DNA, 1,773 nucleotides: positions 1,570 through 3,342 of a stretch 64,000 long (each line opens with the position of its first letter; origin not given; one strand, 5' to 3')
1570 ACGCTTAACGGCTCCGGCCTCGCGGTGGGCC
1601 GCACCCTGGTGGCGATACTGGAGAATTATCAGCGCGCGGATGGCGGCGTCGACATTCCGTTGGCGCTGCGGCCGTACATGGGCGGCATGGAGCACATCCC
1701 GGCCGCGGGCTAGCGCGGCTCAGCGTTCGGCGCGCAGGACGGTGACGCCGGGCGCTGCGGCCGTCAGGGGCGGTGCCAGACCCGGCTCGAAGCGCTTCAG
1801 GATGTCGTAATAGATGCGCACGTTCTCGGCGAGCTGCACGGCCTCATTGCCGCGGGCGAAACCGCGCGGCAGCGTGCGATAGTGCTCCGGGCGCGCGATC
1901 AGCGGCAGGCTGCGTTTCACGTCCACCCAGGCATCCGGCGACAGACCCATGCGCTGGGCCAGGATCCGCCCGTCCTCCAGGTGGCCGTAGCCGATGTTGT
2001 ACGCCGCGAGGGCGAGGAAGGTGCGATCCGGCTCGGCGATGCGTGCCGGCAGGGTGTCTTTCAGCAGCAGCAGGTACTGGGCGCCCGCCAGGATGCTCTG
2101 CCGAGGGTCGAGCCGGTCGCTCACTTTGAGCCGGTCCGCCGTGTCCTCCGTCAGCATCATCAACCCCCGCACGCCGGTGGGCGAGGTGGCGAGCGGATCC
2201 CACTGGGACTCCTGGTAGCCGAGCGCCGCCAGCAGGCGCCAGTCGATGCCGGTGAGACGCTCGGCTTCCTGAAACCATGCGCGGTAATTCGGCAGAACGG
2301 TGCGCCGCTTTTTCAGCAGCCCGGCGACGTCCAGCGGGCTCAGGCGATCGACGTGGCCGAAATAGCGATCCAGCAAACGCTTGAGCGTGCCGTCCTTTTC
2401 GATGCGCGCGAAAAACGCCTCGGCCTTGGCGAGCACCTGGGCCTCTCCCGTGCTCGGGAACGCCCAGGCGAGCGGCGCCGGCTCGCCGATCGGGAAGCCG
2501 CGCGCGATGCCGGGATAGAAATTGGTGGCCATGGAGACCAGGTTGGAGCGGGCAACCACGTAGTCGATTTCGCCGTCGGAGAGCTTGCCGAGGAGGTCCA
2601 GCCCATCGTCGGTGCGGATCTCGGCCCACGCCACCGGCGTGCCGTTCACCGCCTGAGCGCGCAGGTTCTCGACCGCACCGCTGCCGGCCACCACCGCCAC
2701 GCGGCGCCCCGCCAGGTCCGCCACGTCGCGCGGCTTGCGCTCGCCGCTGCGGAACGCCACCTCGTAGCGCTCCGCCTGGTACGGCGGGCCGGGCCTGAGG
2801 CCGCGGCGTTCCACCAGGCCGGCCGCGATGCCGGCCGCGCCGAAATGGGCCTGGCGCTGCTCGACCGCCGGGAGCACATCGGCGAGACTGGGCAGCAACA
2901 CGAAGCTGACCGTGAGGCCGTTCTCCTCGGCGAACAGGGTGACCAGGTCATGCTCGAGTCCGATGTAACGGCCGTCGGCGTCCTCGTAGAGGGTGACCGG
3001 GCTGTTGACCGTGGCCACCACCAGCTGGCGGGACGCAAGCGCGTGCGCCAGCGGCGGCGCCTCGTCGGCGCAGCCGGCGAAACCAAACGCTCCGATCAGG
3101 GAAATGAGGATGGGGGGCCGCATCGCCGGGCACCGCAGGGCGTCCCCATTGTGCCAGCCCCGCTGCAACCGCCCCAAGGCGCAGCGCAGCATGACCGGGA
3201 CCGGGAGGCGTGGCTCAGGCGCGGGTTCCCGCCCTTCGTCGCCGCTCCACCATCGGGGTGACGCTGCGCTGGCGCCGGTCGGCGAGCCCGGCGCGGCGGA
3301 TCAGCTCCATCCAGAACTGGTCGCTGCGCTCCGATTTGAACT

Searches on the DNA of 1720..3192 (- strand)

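Call 21: search_rna_families(source=L042, start=5450, end=5950, threshold=evalue, max_evalue=10, show_alignments=3)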
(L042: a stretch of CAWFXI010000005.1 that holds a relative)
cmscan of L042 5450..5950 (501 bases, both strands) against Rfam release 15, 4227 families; matches with E-value up to 10: 21.
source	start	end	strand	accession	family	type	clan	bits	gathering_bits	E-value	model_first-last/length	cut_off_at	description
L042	5766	5852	-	RF00005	tRNA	Gene; tRNA;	CL00001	60.8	29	8.4e-13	1-71/71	no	tRNA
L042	5702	5860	-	RF02223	sX4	Gene; sRNA;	-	41.5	70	2.4e-07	1-167/167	no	Proteobacterial sRNA sX4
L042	5766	5817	+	RF04351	Plastid-psbl-rps4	Cis-reg;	-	40.5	68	3.2e-07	1-53/53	no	Plastid-psbl-rps4 3UTR RNA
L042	5706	5779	+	RF04136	MIR1862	Gene; miRNA;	-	33.7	84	7.1e-05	1-90/90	no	MIR1862 microRNA precursor family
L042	5705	5778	+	RF01011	mir-605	Gene; miRNA;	-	25.7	98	0.0095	1-82/82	no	mir-605 microRNA precursor family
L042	5706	5779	-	RF01011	mir-605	Gene; miRNA;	-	24.3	98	0.021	1-82/82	no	mir-605 microRNA precursor family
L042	5747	5832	+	RF01852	tRNA-Sec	Gene; tRNA;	CL00001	23.2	47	0.032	1-91/91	no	Selenocysteine transfer RNA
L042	5557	5726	-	RF00391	RtT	Cis-reg;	-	21.9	45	0.072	1-130/130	no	RtT RNA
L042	5712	5770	+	RF03745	mir-2063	Gene; miRNA;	-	21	100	0.25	1-77/77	no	mir-2063 microRNA precursor family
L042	5687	5762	+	RF02432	SpF25_sRNA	Gene; sRNA;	-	20.3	48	0.79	1-102/102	no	Streptococcus sRNA SpF25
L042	5724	5794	-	RF00513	Trp_leader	Cis-reg; leader;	-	17.9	41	0.53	1-100/100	no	Tryptophan operon leader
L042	5690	5760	+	RF00506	Thr_leader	Cis-reg; leader;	-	17.9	55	0.74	1-118/118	no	Threonine operon leader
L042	5713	5789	-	RF00121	MicC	Gene; sRNA;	-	17.9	90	4.5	1-123/123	no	MicC RNA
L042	5722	5846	-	RF02435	SpF41_sRNA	Gene; sRNA;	-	17.8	52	3.8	1-105/105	no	Streptococcus sRNA SpF41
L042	5719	5811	-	RF01772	rnk_pseudo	Cis-reg; leader;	-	17.5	55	2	1-108/108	no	Pseudomonas rnk leader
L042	5725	5797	-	RF02784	SorX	Gene; sRNA;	-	14.9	46.6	0.75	1-73/73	no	Singlet oxygen resistance RNA X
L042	5729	5790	-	RF01116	Yfr1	Gene; sRNA;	-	14.3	38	3.3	1-59/59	no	Cyanobacterial functional RNA 1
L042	5723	5756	+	RF00116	C0465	Gene; sRNA;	-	14.2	40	9.3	39-76/78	no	C0465 RNA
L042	5765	5852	+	RF04354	Plastid-ycf2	Cis-reg;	-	13.6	65.7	8.4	1-75/75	no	Plastid-ycf2 5UTR RNA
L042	5731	5789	+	RF01068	Guanidine-II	Cis-reg; riboswitch;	-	12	32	7.5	1-48/48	no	Guanidine-II riboswitch aptamer (mini-ykkC)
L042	5705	5790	-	RF04321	tmRNA_permuted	Gene;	-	11.4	47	4.3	36-94/213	no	permuted transfer-messenger RNA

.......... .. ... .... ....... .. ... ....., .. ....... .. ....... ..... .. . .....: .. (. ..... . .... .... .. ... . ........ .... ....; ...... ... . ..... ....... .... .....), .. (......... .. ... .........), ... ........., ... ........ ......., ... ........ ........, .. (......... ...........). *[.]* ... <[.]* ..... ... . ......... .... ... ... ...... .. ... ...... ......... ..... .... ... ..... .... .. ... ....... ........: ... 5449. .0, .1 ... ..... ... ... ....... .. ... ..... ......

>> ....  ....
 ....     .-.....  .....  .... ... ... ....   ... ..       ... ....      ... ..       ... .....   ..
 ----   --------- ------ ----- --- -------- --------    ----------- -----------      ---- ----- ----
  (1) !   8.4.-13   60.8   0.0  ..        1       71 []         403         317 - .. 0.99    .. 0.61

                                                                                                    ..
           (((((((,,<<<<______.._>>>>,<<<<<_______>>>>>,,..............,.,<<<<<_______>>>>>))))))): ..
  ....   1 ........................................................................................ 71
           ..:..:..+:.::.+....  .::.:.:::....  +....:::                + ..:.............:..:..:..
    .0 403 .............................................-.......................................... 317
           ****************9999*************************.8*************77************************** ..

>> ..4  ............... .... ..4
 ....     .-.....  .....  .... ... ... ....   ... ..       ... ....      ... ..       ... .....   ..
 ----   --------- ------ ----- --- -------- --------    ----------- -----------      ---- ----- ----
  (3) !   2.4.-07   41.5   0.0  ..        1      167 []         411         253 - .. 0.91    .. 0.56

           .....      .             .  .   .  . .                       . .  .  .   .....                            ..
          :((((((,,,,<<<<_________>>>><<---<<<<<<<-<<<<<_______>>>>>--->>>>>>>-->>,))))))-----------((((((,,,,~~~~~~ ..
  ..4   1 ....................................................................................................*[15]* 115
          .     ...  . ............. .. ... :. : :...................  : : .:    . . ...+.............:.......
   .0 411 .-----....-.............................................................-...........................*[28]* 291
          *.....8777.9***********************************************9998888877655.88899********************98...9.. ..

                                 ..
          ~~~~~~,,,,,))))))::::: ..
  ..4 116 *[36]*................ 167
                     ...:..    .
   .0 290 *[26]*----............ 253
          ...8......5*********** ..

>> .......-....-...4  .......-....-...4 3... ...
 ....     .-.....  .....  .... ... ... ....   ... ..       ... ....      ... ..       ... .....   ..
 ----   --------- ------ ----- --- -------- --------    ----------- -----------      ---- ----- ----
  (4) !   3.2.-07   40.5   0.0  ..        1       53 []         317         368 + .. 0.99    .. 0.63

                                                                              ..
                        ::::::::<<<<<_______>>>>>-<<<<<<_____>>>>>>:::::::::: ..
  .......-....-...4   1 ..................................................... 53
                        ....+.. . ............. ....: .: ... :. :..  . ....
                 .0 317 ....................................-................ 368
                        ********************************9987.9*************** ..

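Call 56: search_with_rna_model(model_id=R1, sources=[L183, L184, L185, L186, L187, L188, L189, L190, L191, L192, L193, L194, L195, L196, L197, L198, L199, L200, L201, L202, L002, L003, L004, L005, L006, L007, L008, L009, L010, L011, L012, L013, L014, L015, L016, L017, L018, L019, L020, L021, L022, L023, L024, L025, L026, L027, L028, L029, L030, L031, L032, L033, L034, L035, L036, L037, L038, L039, L040, L041, L042, L043, L044, L045, L046, L047, L048, L049, L050, L051, L052, L053, L054, L055, L056, L057, L058, L059, L060, L061, L062, L063, L064, L065, L066, L067, L068, L069, L070, L071, L072, L073, L074, L075, L076, L077, L078, L079, L080, L081], max_evalue=0.0001)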
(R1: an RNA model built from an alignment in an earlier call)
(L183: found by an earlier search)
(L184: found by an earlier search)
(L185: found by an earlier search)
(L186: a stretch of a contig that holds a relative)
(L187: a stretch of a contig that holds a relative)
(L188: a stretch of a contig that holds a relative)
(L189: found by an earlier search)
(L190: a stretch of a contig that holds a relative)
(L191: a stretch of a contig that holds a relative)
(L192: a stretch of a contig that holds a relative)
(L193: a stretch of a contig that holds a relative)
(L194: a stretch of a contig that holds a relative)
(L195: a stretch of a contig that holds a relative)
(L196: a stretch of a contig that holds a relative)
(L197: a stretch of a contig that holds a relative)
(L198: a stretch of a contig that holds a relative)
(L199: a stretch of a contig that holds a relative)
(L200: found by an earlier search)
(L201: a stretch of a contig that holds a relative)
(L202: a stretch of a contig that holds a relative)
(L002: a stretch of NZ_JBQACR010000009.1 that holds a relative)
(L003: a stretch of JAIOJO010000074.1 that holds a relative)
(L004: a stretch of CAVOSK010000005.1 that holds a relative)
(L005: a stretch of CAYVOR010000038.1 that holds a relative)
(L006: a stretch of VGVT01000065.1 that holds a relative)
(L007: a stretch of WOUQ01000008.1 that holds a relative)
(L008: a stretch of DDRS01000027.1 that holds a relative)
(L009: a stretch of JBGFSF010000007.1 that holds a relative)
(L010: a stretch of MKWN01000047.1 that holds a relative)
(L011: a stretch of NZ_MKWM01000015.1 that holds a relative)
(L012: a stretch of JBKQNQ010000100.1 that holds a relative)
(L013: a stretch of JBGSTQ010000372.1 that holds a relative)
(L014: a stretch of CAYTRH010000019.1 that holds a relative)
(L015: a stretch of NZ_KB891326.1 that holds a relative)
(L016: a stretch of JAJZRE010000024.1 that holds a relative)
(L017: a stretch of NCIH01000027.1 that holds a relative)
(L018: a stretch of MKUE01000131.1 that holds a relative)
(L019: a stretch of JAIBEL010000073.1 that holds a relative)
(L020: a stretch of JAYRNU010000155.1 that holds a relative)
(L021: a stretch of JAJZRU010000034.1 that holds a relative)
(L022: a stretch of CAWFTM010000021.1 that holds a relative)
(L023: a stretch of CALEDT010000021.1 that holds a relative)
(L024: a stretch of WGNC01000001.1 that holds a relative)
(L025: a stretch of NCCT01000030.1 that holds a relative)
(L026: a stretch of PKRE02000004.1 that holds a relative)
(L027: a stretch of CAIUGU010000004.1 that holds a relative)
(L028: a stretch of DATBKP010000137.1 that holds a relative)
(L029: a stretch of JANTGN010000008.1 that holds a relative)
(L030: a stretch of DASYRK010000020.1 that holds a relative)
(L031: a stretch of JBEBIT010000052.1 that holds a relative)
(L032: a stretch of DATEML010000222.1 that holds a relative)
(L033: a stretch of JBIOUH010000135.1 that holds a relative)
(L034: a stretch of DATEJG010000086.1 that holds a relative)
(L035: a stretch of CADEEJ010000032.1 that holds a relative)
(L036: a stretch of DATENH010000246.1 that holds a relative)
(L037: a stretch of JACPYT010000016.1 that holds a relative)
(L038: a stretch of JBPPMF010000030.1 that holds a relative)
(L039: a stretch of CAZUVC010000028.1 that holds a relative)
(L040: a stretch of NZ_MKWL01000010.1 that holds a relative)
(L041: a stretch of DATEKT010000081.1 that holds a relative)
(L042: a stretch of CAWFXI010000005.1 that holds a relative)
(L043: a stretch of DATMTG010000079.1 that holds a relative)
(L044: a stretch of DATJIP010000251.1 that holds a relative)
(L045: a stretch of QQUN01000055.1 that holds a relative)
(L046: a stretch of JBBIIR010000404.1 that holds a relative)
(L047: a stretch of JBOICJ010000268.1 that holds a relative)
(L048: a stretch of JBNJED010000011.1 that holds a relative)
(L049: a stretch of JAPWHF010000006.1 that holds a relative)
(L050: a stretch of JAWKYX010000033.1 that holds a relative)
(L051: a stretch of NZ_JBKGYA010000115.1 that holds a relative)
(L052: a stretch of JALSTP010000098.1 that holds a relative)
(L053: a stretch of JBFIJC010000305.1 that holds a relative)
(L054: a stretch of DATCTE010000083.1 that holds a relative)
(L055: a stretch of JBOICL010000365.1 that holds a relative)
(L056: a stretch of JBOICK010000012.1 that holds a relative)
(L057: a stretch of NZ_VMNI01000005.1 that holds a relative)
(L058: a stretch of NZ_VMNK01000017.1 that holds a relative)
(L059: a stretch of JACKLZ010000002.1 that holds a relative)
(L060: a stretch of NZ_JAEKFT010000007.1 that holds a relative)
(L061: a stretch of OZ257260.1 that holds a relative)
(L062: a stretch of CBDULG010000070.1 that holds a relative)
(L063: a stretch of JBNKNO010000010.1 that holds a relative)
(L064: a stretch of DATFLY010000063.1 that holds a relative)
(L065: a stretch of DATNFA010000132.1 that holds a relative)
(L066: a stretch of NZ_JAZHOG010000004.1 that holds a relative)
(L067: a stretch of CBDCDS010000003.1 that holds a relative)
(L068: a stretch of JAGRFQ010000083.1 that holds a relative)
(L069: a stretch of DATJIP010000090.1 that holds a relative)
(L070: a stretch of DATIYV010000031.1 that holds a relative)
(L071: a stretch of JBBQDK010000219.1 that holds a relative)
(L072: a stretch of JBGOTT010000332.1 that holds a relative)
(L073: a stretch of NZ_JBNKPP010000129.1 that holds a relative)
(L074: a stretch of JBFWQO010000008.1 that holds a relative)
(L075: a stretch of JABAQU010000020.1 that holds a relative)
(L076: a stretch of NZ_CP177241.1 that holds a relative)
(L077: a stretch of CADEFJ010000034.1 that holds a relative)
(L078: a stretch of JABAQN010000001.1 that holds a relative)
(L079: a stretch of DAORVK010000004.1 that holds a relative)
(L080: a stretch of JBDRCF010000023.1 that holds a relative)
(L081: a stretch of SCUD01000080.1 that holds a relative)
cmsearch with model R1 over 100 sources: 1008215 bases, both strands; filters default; matches with E-value up to 0.0001: 78.
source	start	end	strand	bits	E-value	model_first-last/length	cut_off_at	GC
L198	7252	7371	+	105.7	1.2e-21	1-113/113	no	0.68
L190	6024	6137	-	89.7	5.8e-18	1-113/113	no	0.64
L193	1366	1469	+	88.7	9.4e-18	1-113/113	no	0.66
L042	5557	5685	-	81.2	5e-16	1-113/113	no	0.61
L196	13055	13158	-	80.9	6e-16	1-113/113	no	0.69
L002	4916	5046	-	80.7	6.6e-16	1-113/113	no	0.71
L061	5589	5689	-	68.2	5e-13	1-113/113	no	0.62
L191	597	710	-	59.5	5.2e-11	1-113/113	no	0.75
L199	2505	2609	-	37.1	7.5e-06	1-113/113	no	0.62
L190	1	52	-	35.9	1.4e-05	1-60/113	3'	0.56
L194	76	208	-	34.3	3.3e-05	1-113/113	no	0.58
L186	1268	1295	-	33.1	6.1e-05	1-113/113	no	0.64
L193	1258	1285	+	33.1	6.1e-05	1-113/113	no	0.64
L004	5769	5796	-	33.1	6.1e-05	1-113/113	no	0.64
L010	5762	5789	-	33.1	6.1e-05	1-113/113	no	0.64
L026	5486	5513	-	33.1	6.1e-05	1-113/113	no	0.64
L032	136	163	-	33.1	6.1e-05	1-113/113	no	0.64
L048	5737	5764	-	33.1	6.1e-05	1-113/113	no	0.64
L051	1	28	-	33.1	6.1e-05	1-113/113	no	0.64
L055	543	570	-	33.1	6.1e-05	1-113/113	no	0.64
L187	807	834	-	33.1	6.1e-05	1-113/113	no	0.64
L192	8104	8131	-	33.1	6.1e-05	1-113/113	no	0.64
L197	6678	6705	+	33.1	6.1e-05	1-113/113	no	0.64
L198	7153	7180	+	33.1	6.1e-05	1-113/113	no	0.64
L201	1314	1341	-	33.1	6.1e-05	1-113/113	no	0.64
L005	5844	5871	-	33.1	6.1e-05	1-113/113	no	0.64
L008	5769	5796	-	33.1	6.1e-05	1-113/113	no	0.64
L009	5760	5787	-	33.1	6.1e-05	1-113/113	no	0.64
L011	5850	5877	-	33.1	6.1e-05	1-113/113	no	0.64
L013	753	780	-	33.1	6.1e-05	1-113/113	no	0.64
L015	5769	5796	-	33.1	6.1e-05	1-113/113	no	0.64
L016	5769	5796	-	33.1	6.1e-05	1-113/113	no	0.64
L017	5769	5796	-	33.1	6.1e-05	1-113/113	no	0.64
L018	5769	5796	-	33.1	6.1e-05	1-113/113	no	0.64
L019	5769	5796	-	33.1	6.1e-05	1-113/113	no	0.64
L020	689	716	-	33.1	6.1e-05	1-113/113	no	0.64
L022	5789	5816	-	33.1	6.1e-05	1-113/113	no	0.64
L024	5853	5880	-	33.1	6.1e-05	1-113/113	no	0.64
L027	993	1020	-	33.1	6.1e-05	1-113/113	no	0.64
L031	6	33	-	33.1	6.1e-05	1-113/113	no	0.64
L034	5778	5805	-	33.1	6.1e-05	1-113/113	no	0.64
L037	5832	5859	-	33.1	6.1e-05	1-113/113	no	0.64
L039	5769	5796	-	33.1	6.1e-05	1-113/113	no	0.64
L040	5770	5797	-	33.1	6.1e-05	1-113/113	no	0.64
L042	5763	5790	-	33.1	6.1e-05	1-113/113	no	0.64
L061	5765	5792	-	33.1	6.1e-05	1-113/113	no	0.64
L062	2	29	-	33.1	6.1e-05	1-113/113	no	0.64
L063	5280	5307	-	33.1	6.1e-05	1-113/113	no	0.64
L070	5699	5726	-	33.1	6.1e-05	1-113/113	no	0.64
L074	5724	5751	-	33.1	6.1e-05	1-113/113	no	0.64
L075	5751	5778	-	33.1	6.1e-05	1-113/113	no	0.64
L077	1170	1197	-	33.1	6.1e-05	1-113/113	no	0.64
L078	5806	5833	-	33.1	6.1e-05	1-113/113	no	0.64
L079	5707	5734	-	33.1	6.1e-05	1-113/113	no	0.64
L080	5769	5796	-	33.1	6.1e-05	1-113/113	no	0.64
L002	5107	5134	-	33.1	6.1e-05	1-113/113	no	0.64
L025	5731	5758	-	33.1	6.1e-05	1-113/113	no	0.64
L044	5776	5803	-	32.8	7.3e-05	1-113/113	no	0.64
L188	10000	10027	+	32.8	7.3e-05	1-113/113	no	0.64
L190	6206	6233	-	32.8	7.3e-05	1-113/113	no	0.64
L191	783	810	-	32.8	7.3e-05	1-113/113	no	0.64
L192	12314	12341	-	32.8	7.3e-05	1-113/113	no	0.64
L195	3625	3652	-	32.8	7.3e-05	1-113/113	no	0.64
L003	285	312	-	32.8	7.3e-05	1-113/113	no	0.64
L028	3454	3481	-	32.8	7.3e-05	1-113/113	no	0.64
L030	5825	5852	-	32.8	7.3e-05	1-113/113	no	0.64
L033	5781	5808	-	32.8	7.3e-05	1-113/113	no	0.64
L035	5840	5867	-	32.8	7.3e-05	1-113/113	no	0.64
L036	5810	5837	-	32.8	7.3e-05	1-113/113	no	0.64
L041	5828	5855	-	32.8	7.3e-05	1-113/113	no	0.64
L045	423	450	-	32.8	7.3e-05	1-113/113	no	0.64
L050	5315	5342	-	32.8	7.3e-05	1-113/113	no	0.64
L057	5316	5343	-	32.8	7.3e-05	1-113/113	no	0.64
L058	5316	5343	-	32.8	7.3e-05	1-113/113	no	0.64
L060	5215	5242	-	32.8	7.3e-05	1-113/113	no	0.64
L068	5356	5383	-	32.8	7.3e-05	1-113/113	no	0.64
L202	497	524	-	32.8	7.3e-05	1-113/113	no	0.64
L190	7939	7966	-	32.4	8.8e-05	1-113/113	no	0.68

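Call 67: search_with_rna_model(model_id=R2, sources=[L183, L184, L185, L186, L187, L188, L189, L190, L191, L192, L193, L194, L195, L196, L197, L198, L199, L200, L201, L202, L002, L003, L004, L005, L006, L007, L008, L009, L010, L011, L012, L013, L014, L015, L016, L017, L018, L019, L020, L021, L022, L023, L024, L025, L026, L027, L028, L029, L030, L031, L032, L033, L034, L035, L036, L037, L038, L039, L040, L041, L042, L043, L044, L045, L046, L047, L048, L049, L050, L051, L052, L053, L054, L055, L056, L057, L058, L059, L060, L061, L062, L063, L064, L065, L066, L067, L068, L069, L070, L071, L072, L073, L074, L075, L076, L077, L078, L079, L080, L081], max_evalue=0.5)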
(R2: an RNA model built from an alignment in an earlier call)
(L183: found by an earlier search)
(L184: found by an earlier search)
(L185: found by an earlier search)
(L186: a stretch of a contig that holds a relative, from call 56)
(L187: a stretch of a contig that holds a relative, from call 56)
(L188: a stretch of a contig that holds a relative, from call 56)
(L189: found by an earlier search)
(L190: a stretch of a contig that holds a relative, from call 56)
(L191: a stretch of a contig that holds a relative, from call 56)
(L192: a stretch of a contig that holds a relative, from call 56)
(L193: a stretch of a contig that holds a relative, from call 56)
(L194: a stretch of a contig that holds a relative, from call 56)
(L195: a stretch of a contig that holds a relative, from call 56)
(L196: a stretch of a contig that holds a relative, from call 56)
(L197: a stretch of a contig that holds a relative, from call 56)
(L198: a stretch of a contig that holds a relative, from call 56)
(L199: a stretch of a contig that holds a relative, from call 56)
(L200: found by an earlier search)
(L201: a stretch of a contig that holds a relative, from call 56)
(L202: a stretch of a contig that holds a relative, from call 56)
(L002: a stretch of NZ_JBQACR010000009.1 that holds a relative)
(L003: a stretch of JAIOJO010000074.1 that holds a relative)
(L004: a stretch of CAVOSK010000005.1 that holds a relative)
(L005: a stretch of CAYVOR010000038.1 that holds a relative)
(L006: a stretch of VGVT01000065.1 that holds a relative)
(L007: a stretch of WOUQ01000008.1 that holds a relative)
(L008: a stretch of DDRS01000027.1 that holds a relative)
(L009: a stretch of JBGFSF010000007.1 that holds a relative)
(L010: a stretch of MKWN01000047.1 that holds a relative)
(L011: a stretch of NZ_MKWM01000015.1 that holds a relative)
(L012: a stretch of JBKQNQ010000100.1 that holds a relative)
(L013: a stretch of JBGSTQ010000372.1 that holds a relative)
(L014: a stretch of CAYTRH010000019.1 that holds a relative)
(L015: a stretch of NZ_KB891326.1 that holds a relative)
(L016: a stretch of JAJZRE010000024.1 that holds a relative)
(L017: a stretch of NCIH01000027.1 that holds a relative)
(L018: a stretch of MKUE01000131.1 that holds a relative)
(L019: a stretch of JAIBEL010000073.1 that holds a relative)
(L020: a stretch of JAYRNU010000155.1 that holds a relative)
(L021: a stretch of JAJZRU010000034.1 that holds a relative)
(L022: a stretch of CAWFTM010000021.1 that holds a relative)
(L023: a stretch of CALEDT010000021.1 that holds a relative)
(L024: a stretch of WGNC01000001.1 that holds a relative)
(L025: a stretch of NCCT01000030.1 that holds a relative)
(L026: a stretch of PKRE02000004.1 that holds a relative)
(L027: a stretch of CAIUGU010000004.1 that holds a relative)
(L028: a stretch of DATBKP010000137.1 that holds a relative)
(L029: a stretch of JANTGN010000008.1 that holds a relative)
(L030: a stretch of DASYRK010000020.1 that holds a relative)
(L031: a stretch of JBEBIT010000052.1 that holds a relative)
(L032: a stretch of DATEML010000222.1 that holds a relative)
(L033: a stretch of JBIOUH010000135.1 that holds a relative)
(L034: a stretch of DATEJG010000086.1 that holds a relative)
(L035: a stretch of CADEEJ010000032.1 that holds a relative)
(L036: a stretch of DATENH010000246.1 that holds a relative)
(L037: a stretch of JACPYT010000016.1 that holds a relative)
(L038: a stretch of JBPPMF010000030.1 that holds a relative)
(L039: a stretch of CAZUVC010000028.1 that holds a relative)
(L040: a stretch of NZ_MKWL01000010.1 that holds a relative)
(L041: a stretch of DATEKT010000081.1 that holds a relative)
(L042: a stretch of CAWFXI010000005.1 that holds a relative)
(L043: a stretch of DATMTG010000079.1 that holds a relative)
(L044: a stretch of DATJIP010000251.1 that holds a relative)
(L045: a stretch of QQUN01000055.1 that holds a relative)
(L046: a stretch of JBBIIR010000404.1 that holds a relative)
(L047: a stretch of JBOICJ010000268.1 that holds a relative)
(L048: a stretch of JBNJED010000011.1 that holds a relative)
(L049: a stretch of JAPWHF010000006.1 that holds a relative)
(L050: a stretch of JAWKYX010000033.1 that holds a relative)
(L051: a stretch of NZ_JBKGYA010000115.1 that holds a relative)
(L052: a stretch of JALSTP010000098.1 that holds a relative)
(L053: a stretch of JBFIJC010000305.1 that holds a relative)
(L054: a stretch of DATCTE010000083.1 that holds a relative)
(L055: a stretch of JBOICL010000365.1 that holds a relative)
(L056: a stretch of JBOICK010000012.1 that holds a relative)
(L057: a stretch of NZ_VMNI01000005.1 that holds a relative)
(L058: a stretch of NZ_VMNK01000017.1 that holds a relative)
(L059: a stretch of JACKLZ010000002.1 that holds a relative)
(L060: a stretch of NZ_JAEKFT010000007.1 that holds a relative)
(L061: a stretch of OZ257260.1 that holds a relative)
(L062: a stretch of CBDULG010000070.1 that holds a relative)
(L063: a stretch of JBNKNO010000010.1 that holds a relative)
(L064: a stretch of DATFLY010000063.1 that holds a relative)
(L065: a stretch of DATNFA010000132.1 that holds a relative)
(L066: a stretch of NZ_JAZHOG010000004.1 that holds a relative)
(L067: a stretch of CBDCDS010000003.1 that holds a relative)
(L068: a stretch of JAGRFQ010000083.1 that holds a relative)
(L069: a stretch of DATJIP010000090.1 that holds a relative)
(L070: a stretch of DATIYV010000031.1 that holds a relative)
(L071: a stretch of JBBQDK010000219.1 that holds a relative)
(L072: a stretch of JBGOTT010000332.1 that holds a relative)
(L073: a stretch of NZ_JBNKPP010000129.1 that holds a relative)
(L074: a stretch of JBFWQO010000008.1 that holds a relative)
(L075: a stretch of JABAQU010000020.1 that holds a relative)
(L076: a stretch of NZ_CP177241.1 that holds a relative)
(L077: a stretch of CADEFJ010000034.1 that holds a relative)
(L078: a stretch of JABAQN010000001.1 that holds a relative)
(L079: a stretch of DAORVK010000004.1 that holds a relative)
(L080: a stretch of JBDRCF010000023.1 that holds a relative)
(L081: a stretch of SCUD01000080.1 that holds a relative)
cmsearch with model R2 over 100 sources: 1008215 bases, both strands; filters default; matches with E-value up to 0.5: 10.
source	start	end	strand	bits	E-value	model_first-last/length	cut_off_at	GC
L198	7262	7352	+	83.8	1e-09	1-85/85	no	0.7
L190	6043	6127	-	64.2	8.2e-07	1-85/85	no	0.65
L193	1376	1450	+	63.2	1.2e-06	1-85/85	no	0.67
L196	13074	13148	-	62.6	1.4e-06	1-85/85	no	0.72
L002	4935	5036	-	48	0.00021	1-85/85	no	0.74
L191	617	696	-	39.8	0.0036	1-85/85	no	0.8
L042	5579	5675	-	35.3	0.016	1-85/85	no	0.6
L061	5611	5679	-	30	0.1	1-85/85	no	0.59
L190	1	42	-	28.8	0.15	1-47/85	3'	0.55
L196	12859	12926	-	26.9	0.3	1-85/85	no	0.68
